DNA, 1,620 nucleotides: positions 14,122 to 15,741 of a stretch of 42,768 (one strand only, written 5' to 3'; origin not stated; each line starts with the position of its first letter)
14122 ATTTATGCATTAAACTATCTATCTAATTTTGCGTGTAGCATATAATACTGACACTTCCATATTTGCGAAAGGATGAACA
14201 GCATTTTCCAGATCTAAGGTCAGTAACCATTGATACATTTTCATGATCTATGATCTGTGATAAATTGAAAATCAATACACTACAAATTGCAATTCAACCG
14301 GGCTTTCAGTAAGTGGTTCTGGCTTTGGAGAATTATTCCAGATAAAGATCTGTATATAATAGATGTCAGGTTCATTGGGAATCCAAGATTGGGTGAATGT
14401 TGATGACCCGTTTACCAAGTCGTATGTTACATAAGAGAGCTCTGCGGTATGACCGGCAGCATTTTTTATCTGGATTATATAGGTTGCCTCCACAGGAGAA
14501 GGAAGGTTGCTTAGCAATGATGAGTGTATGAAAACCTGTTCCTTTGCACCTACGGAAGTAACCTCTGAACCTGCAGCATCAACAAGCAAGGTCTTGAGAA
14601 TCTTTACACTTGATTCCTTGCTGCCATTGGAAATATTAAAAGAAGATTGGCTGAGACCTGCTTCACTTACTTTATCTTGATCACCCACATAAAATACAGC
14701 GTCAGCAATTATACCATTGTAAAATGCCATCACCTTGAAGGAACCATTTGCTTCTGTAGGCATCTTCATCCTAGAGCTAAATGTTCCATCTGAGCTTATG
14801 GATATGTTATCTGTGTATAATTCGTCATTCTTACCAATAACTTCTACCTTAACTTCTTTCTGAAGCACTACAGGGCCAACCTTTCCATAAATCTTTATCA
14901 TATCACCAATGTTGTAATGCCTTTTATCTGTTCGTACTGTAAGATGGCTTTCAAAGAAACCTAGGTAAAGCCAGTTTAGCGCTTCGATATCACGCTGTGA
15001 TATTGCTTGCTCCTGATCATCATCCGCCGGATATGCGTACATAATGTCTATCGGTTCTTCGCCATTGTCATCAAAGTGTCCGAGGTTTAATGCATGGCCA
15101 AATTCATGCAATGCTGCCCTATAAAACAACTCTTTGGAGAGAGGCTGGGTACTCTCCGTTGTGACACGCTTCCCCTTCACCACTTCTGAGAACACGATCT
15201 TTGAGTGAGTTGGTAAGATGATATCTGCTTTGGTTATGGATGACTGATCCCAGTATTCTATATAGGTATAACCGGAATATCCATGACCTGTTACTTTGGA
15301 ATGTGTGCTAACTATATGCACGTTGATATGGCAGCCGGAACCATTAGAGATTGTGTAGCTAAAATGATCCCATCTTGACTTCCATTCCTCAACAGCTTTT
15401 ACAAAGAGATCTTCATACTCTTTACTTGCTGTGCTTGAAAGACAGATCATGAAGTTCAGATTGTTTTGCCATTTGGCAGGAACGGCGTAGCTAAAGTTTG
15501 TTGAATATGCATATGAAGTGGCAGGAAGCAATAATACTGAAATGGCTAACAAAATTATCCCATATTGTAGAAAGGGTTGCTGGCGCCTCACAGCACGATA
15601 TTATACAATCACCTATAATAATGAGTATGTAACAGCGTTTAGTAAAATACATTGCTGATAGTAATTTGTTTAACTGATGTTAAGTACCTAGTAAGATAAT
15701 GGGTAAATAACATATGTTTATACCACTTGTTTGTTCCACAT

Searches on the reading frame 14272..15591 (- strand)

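Call 10: search_protein_families(library=pfam, proteins=[window:14272-15591:-], max_evalue=0.01)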
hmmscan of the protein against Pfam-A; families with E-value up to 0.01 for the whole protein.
window:14272-15591:- (439 aa): 1 family
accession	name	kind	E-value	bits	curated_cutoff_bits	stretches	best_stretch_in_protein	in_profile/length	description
PF00413.30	Peptidase_M10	-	1.4e-05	25.4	24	1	141-209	94-158/159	Matrixin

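Call 53: search_protein_families(library=ncbifam, proteins=[window:14272-15591:-], max_evalue=1)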
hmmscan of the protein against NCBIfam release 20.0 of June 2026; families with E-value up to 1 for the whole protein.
window:14272-15591:- (439 aa): 1 family
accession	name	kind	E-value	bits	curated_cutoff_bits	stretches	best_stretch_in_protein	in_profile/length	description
NF033823.0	archmetzin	subfamily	0.038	13.9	145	1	133-175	99-141/170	archaemetzincin family Zn-dependent metalloprotease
